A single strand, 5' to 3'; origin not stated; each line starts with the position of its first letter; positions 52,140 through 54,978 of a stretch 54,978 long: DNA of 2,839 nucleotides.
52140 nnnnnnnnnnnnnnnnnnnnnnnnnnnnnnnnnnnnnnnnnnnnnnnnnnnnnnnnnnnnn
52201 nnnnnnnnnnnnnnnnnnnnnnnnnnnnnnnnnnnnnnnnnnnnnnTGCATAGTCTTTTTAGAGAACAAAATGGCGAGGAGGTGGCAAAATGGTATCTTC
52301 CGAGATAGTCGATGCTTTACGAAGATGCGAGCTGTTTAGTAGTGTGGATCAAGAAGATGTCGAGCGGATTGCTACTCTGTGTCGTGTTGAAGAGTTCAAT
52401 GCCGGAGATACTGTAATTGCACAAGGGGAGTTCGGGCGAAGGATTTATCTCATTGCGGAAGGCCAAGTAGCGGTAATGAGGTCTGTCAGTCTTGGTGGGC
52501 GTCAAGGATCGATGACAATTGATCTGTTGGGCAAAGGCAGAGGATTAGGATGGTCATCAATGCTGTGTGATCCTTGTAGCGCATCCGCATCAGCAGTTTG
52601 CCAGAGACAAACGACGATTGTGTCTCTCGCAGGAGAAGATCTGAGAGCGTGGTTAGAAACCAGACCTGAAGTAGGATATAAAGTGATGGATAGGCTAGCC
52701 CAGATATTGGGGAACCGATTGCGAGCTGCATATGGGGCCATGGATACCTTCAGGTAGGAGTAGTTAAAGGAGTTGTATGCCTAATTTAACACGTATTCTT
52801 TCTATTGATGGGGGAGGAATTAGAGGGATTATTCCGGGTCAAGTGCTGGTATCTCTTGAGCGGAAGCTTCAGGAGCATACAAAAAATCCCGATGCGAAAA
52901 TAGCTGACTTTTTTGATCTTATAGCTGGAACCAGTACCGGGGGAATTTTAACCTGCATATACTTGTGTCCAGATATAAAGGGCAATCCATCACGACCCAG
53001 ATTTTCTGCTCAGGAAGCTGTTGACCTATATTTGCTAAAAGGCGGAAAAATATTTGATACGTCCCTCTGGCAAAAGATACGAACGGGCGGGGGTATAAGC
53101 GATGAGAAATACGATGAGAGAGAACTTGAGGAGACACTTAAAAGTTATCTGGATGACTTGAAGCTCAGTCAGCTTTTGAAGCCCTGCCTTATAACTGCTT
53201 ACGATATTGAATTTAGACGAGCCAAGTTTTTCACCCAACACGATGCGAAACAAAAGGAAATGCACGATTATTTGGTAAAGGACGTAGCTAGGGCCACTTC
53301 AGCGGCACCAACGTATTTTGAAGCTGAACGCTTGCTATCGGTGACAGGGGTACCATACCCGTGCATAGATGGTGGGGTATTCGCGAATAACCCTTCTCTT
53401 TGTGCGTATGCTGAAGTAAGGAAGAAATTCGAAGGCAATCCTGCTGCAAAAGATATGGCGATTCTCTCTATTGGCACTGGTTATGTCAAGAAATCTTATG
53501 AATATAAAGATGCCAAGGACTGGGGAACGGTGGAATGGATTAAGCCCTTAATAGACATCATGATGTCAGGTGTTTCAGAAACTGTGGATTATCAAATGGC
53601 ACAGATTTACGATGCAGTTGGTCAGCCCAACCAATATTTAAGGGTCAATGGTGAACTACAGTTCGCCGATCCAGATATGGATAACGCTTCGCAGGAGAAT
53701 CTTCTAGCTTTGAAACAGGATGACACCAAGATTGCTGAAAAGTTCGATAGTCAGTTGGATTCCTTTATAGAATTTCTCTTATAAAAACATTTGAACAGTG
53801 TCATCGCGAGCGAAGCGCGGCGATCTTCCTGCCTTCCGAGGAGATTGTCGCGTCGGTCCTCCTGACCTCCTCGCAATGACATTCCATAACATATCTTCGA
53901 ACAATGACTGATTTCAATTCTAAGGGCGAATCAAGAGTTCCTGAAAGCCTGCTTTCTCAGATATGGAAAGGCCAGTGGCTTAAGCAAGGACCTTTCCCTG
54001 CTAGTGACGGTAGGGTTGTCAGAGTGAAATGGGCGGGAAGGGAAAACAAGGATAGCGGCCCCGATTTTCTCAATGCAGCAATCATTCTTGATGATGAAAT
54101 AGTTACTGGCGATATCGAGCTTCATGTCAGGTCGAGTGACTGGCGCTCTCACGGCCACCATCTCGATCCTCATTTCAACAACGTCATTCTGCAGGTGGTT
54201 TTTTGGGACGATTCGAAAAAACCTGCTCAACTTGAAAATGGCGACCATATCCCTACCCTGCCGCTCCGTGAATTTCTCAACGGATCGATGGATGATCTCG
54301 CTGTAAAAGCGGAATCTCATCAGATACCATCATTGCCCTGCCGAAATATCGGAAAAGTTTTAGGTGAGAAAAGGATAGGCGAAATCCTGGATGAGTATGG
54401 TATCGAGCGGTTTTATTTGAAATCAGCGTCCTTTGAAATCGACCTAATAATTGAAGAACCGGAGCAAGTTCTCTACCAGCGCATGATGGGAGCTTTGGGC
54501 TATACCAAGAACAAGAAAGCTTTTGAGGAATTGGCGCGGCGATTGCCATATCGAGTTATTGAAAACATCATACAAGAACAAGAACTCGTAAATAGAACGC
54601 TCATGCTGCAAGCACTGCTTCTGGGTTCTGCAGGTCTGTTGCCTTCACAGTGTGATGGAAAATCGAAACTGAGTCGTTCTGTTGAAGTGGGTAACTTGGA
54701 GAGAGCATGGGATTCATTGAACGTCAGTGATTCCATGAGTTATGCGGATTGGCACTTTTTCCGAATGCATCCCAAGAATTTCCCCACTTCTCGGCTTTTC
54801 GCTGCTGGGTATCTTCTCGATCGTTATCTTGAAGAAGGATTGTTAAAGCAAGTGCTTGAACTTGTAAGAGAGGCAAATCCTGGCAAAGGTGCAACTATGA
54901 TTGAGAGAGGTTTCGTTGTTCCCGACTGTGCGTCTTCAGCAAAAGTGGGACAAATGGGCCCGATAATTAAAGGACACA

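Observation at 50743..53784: Four-gene cassette pairing a CapV-sized patatin phospholipase with a separate, output-less cNMP-binding domain and a 404-aa orphan: candidate undescribed nucleotide-sensing membrane-attack (defence-like) system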

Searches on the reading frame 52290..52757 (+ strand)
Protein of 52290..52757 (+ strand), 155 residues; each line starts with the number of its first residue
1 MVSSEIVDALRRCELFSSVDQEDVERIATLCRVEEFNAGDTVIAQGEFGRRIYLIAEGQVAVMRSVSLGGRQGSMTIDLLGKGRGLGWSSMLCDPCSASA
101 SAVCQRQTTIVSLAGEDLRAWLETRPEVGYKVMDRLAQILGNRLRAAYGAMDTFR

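Call 3: search_protein_families(library=pfam, proteins=[window:52290-52757:+], max_evalue=0.1)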
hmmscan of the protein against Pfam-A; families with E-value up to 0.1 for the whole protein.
window:52290-52757:+ (155 aa): 1 family
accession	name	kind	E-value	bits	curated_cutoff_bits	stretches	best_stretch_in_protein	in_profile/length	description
PF00027.35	cNMP_binding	-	5.1e-13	49.2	27.5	1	34-124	2-88/89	Cyclic nucleotide-binding domain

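Call 4: search_protein_families(library=padloc, proteins=[window:52290-52757:+], max_evalue=0.1)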
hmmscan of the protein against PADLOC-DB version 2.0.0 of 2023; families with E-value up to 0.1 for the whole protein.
window:52290-52757:+ (155 aa): 5 families
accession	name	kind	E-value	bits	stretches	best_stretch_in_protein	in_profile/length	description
PDLC00731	Effector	-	1.4e-08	32.1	1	5-143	15-144/306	TIR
PDLC00732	Effector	-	2.7e-08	31.1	1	5-145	11-138/301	TIR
PDLC02371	PycTIR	-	4.4e-07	27.5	1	8-63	15-69/288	-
PDLC00734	PycC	-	0.022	11.9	1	23-71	24-74/374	Pycsar cyclase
PDLC01384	Csx20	-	0.028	12.8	1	22-56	52-85/128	"CAS-I,CAS-III; associated"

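Call 5: search_protein_families(library=ncbifam, proteins=[window:52290-52757:+], max_evalue=0.1)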
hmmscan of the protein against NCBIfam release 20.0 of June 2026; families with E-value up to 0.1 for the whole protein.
window:52290-52757:+ (155 aa): 7 families
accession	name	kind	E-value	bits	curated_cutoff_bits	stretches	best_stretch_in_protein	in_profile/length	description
NF041163.2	encap_f2b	equivalog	3.1e-09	36.5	400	1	8-133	71-194/450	family 2B encapsulin nanocompartment shell protein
NF006901.0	PRK09392.1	equivalog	2.2e-07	30.4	211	1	7-142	6-136/236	transcriptional activator FtrB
NF008732.0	PRK11753.1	equivalog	2.2e-06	27.3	266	1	20-142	12-131/214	cAMP-activated global transcriptional regulator CRP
TIGR03896.1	cyc_nuc_ocin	subfamily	3.3e-06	26.7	161.05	1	15-146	145-272/317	bacteriocin-type transport-associated protein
NF050815.1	TransActFtrBCaul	equivalog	1.5e-05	24.4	300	1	10-143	11-139/251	transcriptional activator FtrB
NF047908.1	AldhRedAhr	equivalog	0.0001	21.3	470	1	19-115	26-120/335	NADPH-dependent aldehyde reductase Ahr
NF058543.1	ActPatMycb56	equivalog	0.0014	17.6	460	1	14-116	2-97/317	acetyltransferase Pat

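Call 52: search_solved_structures(query=window:52290-52757:+, max_evalue=0.01, show_alignments=4)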
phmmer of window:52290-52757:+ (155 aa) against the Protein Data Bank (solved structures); distinct sequences matched with E-value up to 0.01: 91 (the best 60 are shown).
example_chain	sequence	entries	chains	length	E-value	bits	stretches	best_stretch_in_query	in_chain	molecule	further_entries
2pqq_A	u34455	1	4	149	2.7e-13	53.5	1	7-147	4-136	Putative transcriptional regulator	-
5ezr_A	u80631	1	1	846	5.2e-13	52.5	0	15-113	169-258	cGMP-dependent protein kinase, putative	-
4rz7_A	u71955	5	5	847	5.3e-13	52.5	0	15-113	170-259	cGMP-dependent protein kinase, putative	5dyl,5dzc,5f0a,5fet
9p74_A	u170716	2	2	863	5.8e-13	52.4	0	15-113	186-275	cGMP-dependent protein kinase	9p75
5dyk_A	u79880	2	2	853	8.6e-13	51.8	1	15-94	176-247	CGMP-dependent protein kinase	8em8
3d0s_A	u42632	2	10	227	7.8e-12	48.7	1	7-146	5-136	TRANSCRIPTIONAL REGULATORY PROTEIN | PROBABLE TRANSCRIPTIONAL REGULATORY PROTEIN (PROBABLY CRP/ FNR-FAMILY)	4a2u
3i54_A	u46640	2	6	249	8.2e-12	48.7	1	6-146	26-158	Transcriptional regulator, Crp/Fnr family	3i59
3mzh_A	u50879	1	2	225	1.2e-11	48.1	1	9-146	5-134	PROBABLE TRANSCRIPTIONAL REGULATORY PROTEIN (PROBABLY CRP/FNR-FAMILY)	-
3h3u_A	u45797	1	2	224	1.3e-11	48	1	9-146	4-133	PROBABLE TRANSCRIPTIONAL REGULATORY PROTEIN (PROBABLY CRP/FNR-FAMILY)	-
4ev0_A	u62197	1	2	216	3.9e-11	46.5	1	14-148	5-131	Transcription regulator, Crp family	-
4byy_A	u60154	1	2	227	3.2e-10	43.5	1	8-147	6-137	TRANSCRIPTIONAL REGULATOR, CRP/FNR FAMILY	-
3r6s_A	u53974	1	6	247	3.7e-10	43.3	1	7-147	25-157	transcription regulator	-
4cyd_A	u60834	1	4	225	3.9e-10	43.2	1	8-147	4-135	PROBABLE TRANSCRIPTION REGULATOR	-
3gyd_A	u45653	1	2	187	2e-09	41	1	4-149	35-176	Cyclic nucleotide-binding domain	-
5j3u_A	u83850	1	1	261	6.4e-09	39.3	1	8-100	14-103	Protein Kinase A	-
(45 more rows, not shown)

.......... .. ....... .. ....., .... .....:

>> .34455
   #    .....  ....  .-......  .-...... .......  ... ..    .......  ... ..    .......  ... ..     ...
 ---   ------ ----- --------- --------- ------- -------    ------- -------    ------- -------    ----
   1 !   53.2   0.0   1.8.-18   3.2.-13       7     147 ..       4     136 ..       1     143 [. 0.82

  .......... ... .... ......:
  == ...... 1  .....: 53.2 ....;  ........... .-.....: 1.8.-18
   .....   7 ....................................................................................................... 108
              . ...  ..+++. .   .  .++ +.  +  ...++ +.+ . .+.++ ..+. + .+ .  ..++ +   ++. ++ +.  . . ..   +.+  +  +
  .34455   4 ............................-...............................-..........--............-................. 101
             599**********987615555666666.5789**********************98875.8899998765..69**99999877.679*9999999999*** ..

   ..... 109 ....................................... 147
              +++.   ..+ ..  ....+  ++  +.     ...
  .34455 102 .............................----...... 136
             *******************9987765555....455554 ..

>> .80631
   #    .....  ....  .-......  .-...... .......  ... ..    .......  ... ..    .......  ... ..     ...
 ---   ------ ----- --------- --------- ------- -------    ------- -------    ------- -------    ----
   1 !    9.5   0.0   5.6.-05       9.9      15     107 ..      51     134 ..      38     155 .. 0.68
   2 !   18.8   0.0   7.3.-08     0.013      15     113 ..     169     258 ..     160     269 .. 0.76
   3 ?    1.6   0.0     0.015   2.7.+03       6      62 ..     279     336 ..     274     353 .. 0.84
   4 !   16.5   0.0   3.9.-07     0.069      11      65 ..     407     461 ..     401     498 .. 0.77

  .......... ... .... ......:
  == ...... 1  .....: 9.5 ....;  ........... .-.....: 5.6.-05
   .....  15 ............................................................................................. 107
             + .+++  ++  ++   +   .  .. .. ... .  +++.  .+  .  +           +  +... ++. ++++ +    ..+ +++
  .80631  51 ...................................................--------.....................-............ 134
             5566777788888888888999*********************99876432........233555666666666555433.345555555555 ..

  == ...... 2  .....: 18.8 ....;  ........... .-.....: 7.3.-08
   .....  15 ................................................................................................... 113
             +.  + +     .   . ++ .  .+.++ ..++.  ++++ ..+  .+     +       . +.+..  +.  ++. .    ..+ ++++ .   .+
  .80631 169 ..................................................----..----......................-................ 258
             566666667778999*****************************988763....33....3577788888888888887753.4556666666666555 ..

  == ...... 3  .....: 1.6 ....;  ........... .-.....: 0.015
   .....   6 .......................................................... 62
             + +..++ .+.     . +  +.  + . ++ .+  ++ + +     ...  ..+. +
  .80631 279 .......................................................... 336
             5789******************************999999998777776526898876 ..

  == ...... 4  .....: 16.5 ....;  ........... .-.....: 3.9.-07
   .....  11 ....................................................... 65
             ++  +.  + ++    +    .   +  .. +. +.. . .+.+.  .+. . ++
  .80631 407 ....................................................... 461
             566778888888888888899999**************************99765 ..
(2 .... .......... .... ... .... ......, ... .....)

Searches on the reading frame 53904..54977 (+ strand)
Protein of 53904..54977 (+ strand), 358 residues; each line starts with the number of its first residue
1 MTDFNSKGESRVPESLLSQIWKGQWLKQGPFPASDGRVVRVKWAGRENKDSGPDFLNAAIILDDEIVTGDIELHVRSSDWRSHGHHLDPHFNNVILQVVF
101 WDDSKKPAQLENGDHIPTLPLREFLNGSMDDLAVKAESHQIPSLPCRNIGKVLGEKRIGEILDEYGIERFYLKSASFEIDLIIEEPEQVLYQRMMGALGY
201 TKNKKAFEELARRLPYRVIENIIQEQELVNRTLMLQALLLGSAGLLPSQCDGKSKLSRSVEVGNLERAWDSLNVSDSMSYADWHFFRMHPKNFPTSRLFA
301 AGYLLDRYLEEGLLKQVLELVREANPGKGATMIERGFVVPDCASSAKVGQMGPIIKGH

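Call 88: search_protein_families(library=pfam, proteins=[window:53904-54977:+], max_evalue=0.00001)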
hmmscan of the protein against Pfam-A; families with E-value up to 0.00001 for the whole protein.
window:53904-54977:+ (358 aa): 1 family
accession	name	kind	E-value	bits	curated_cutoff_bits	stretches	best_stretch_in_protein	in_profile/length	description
PF11013.13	DUF2851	-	7.1e-58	196.8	25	1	14-318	1-292/375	Protein of unknown function (DUF2851)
